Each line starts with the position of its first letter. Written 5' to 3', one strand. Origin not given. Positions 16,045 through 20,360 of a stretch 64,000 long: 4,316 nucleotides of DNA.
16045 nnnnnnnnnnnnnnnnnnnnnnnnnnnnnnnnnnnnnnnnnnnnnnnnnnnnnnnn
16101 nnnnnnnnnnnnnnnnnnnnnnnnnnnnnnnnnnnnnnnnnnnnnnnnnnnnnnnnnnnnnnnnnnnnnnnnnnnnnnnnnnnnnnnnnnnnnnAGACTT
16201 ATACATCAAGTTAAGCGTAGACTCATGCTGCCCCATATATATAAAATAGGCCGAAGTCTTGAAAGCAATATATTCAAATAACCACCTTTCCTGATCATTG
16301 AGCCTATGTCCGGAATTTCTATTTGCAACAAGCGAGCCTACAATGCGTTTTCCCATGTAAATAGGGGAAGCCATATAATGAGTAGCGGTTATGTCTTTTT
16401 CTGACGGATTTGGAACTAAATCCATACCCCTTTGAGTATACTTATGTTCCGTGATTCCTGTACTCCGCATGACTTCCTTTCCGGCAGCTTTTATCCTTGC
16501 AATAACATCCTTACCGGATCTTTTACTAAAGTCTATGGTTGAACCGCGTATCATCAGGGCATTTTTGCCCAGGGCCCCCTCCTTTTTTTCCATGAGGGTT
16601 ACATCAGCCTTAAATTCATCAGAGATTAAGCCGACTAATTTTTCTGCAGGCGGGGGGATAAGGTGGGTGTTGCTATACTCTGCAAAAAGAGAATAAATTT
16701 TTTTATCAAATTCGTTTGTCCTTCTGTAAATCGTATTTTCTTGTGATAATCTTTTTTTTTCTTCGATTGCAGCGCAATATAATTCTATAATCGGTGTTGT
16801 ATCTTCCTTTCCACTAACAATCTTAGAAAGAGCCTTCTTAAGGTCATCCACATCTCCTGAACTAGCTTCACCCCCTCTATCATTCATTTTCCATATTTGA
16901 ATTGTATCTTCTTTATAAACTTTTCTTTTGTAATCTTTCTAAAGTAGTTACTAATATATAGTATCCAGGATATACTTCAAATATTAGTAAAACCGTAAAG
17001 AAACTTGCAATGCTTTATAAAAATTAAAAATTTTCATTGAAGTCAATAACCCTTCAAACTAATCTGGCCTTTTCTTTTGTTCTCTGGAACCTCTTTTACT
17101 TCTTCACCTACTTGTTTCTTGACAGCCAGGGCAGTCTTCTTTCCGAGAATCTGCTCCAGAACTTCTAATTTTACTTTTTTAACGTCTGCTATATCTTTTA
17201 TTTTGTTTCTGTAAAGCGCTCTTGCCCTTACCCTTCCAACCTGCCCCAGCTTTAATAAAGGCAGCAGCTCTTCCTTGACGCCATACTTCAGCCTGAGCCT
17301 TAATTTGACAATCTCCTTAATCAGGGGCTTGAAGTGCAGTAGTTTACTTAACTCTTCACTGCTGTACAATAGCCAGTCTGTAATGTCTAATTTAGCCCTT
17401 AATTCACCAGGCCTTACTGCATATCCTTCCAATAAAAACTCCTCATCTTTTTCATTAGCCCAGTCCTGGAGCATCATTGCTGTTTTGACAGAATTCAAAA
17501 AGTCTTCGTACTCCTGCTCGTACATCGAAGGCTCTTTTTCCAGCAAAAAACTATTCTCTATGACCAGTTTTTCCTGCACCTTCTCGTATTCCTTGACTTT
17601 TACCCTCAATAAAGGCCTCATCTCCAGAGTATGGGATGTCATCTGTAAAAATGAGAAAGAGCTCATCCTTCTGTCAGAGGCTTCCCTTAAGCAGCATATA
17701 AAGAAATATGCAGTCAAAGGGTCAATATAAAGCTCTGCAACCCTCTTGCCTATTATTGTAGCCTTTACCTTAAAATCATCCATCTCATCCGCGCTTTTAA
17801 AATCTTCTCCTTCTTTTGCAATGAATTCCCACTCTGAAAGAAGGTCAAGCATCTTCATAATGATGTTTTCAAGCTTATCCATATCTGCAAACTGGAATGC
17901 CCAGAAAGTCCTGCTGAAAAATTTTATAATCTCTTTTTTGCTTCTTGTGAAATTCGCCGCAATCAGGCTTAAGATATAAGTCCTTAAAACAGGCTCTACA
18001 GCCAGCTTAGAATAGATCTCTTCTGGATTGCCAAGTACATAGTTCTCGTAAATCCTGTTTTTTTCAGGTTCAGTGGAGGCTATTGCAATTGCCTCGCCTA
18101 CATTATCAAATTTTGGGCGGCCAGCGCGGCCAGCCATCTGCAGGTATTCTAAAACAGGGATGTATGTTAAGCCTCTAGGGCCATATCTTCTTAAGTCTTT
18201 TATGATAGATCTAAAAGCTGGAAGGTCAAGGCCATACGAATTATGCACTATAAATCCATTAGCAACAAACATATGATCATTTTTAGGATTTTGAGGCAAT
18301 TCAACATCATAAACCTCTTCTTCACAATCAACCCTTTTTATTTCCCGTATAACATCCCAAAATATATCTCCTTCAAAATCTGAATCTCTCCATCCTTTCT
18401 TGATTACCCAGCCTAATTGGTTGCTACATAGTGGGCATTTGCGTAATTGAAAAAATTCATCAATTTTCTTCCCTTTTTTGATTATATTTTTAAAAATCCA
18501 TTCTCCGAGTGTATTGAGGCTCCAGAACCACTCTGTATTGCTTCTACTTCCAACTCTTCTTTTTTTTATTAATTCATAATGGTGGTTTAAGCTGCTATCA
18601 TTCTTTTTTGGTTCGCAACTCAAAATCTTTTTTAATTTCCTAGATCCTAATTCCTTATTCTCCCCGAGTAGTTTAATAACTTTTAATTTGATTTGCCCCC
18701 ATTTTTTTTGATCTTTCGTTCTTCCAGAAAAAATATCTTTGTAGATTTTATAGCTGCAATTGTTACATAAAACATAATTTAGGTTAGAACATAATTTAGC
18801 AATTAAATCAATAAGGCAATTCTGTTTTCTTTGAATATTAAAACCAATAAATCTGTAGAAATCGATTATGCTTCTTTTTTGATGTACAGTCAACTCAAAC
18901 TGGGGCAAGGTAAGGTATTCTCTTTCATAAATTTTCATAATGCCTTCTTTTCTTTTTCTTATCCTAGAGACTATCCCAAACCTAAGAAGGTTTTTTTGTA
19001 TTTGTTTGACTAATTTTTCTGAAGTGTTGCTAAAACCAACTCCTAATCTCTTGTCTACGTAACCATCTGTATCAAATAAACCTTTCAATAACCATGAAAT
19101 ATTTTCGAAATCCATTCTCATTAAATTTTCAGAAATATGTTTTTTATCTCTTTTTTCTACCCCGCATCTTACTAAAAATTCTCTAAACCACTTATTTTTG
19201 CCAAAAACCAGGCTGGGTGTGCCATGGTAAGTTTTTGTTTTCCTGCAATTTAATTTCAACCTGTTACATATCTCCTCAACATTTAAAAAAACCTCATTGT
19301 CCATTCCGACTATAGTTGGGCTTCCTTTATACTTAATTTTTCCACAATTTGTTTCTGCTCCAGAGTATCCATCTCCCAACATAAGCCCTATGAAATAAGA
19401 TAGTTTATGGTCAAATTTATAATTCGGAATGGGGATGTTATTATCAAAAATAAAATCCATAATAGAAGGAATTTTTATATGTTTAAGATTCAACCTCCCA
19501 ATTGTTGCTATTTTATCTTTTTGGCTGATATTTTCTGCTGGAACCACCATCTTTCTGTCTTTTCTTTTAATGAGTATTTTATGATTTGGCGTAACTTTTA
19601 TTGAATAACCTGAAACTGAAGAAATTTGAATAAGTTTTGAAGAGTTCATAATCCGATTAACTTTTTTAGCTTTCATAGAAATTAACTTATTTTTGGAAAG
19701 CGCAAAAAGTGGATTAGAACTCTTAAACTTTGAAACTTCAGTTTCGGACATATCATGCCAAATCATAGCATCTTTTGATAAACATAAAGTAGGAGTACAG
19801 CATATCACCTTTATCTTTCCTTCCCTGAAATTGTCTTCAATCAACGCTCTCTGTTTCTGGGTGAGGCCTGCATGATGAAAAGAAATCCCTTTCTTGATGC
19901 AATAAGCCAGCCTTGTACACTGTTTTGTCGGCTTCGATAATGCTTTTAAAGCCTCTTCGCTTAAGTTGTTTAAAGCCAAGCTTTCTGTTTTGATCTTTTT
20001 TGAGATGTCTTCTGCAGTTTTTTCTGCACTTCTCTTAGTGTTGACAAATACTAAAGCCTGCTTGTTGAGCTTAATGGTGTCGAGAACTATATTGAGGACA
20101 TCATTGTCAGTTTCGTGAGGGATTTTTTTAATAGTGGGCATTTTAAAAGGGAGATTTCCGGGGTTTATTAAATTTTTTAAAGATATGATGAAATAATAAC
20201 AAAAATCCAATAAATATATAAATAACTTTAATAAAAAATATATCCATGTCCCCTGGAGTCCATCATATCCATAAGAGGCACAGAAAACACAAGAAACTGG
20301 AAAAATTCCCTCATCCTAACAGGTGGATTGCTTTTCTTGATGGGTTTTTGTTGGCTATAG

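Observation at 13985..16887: Complete c-di-GMP turnover module (GGDEF with I-site, DUF4416, GAF-HD-GYP) in an archaeal genome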

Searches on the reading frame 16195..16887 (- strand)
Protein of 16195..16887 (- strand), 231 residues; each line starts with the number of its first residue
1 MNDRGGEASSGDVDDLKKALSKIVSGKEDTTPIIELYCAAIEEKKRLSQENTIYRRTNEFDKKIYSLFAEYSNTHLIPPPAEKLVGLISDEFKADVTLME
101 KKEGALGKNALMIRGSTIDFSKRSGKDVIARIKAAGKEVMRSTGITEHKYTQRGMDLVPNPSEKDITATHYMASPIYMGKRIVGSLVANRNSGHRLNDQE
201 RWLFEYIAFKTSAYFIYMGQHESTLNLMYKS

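Call 37: search_protein_families(library=pfam, proteins=[window:16195-16887:-], max_evalue=10)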
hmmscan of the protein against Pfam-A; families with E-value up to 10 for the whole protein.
seq(231 aa): 1 family
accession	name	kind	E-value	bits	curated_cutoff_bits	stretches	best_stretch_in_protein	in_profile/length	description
PF13185.12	GAF_2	-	0.25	12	28.6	1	163-208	83-128/136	GAF domain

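Call 76: predict_structure(alignment_id=A3)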
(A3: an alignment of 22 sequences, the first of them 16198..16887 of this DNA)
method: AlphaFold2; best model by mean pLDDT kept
length: 230 residues; sequences in the alignment: 22
mean_pLDDT: 63.2   pTM: 0.58
mean pLDDT of the five models: 63.2, 61.5, 61.1, 60.6, 58.5
residues with pLDDT >= 90: 0; 70-90: 96; 50-70: 78; < 50: 56
segments of 3 or more residues with pLDDT < 50: 1-10, 103-124, 148-153, 155-159, 161-167, 226-230
pLDDT, mean of each block of 10 residues (from residue 1): 39 63 61 77 82 85 79 59 77 73 42 35 51 60 52 39 52 77 75 70 84 71 51
secondary structure, 60 per line:
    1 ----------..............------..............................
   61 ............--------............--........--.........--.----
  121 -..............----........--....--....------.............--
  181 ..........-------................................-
elements in order: H11-24 H31-72 H81-92 E95-102 E105-113 H122-135 E140-147 E150-153 E156-159 E166-178 E181-190 H198-229

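Call 80: fold_search(model_id=the predicted structure, library=pdb)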
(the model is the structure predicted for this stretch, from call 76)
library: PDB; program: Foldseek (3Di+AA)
matches with E <= 10: 976; with E <= 0.001: 58
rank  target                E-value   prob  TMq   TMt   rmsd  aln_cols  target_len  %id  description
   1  8c7u_A                2.4e-05  1.00  0.48  0.43   7.7       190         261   13  Transcriptional pleiotropic repressor CodY from Enterococcus faecalis in complex with Leu and a 30-bp DNA fragment enc (released 2023-06-28)
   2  6oap_B                3.9e-05  1.00  0.43  0.34   9.7       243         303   13  Crystal structure of a dual sensor histidine kinase in the green-light absorbing Pg state (released 2019-09-18)
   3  5loe_A                7.8e-05  1.00  0.47  0.42   6.8       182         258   14  Structure of full length Cody from Bacillus subtilis in complex with Ile (released 2017-01-11)
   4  9itf_A                9.5e-05  1.00  0.50  0.25  10.5       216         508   12  Cryo-EM structure of full-length phyB(Y276H)-PIF6beta complex (released 2025-06-04)
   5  8c7t_A                1.1e-04  1.00  0.50  0.45   5.9       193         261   13  Unliganded transcriptional pleiotropic repressor CodY from Enterococcus faecalis (released 2023-06-28)
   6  9irk_A                1.2e-04  1.00  0.50  0.24  10.6       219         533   12  Cryo-EM structure of PhyB(Y276H,1-908)-PIF6beta complex (released 2025-06-04)
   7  2b18                  1.2e-04  1.00  0.41  0.58   7.1       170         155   14  N-terminal GAF domain of transcriptional pleiotropic repressor CodY. (released 2006-02-21)
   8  2w1t_B                1.3e-04  1.00  0.36  0.47   5.7       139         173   14  Crystal Structure of B. subtilis SpoVT (released 2008-11-18)
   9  3p01_B                1.3e-04  1.00  0.47  0.59   6.9       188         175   12  Crystal structure of two-component response regulator from Nostoc sp. PCC 7120 (released 2010-10-06)
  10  6oaq_B                1.3e-04  1.00  0.44  0.35   7.7       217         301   12  Crystal structure of a dual sensor histidine kinase in BeF3- bound state (released 2019-09-18)
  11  8c7t_B                1.4e-04  1.00  0.51  0.45   5.7       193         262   12  Unliganded transcriptional pleiotropic repressor CodY from Enterococcus faecalis (released 2023-06-28)
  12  8c7u_C                1.4e-04  1.00  0.45  0.41   8.0       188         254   13  Transcriptional pleiotropic repressor CodY from Enterococcus faecalis in complex with Leu and a 30-bp DNA fragment enc (released 2023-06-28)
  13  6oap_A                1.4e-04  1.00  0.42  0.33   7.5       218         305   12  Crystal structure of a dual sensor histidine kinase in the green-light absorbing Pg state (released 2019-09-18)
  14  6ob8_A                1.5e-04  1.00  0.44  0.35   6.4       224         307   14  Crystal structure of a dual sensor histidine kinase in green light illuminated state (released 2019-09-18)
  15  8c7t_C                1.7e-04  1.00  0.51  0.64   6.2       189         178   13  Unliganded transcriptional pleiotropic repressor CodY from Enterococcus faecalis (released 2023-06-28)
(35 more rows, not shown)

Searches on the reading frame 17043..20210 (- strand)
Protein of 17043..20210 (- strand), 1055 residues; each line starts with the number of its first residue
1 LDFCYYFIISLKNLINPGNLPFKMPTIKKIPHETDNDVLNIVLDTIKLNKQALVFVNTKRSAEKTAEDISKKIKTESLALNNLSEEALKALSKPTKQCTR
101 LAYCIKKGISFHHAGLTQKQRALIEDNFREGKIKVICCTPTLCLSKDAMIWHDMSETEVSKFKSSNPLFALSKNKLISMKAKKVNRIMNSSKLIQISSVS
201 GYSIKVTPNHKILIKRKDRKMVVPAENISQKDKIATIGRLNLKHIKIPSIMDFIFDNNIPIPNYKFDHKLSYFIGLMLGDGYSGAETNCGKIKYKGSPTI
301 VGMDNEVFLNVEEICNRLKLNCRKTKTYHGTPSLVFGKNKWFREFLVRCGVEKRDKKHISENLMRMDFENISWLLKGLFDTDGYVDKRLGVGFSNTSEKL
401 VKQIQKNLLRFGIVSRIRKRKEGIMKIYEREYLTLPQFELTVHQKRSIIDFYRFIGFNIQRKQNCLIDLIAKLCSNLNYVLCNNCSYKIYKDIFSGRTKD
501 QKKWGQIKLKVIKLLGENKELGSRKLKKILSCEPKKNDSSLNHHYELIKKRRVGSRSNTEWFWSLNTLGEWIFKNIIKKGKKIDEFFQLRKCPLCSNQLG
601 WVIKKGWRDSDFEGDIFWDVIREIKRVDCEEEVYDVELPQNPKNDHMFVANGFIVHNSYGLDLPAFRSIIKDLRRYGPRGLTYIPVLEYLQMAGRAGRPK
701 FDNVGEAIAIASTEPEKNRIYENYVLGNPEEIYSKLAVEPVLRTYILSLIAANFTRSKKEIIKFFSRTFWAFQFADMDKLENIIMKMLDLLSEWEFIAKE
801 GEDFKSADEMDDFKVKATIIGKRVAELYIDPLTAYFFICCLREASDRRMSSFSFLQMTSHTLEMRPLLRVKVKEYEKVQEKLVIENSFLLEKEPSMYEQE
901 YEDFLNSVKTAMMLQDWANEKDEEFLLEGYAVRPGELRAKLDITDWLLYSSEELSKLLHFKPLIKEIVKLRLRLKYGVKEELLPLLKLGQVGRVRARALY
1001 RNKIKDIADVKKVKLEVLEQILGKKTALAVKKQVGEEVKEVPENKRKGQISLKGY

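Call 4: search_protein_families(library=pfam, proteins=[window:17043-20210:-], max_evalue=0.01)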
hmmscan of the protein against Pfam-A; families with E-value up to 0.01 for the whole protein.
window:17043-20210:- (1055 aa): 6 families
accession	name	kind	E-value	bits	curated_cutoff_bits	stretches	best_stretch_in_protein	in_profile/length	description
PF21280.2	Helicase_dom4_arc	-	1.9e-30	105.7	27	1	853-977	2-125/125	Archaeal helicase, domain 4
PF14890.11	Intein_splicing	-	8.4e-19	68.3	35.8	1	171-657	28-155/155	Intein splicing domain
PF14528.11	LAGLIDADG_3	-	3e-16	59.9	22.5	1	372-456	4-82/82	LAGLIDADG-like domain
PF00271.37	Helicase_C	-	2.3e-07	31.5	23.5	0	107-140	40-73/110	Helicase conserved C-terminal domain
PF20470.4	HTH_61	-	0.00074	20.3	24.3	1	729-797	23-91/92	Helix-turn-helix domain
PF14520.12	HHH_5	-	0.0019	19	27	1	984-1032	3-53/57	Helix-hairpin-helix domain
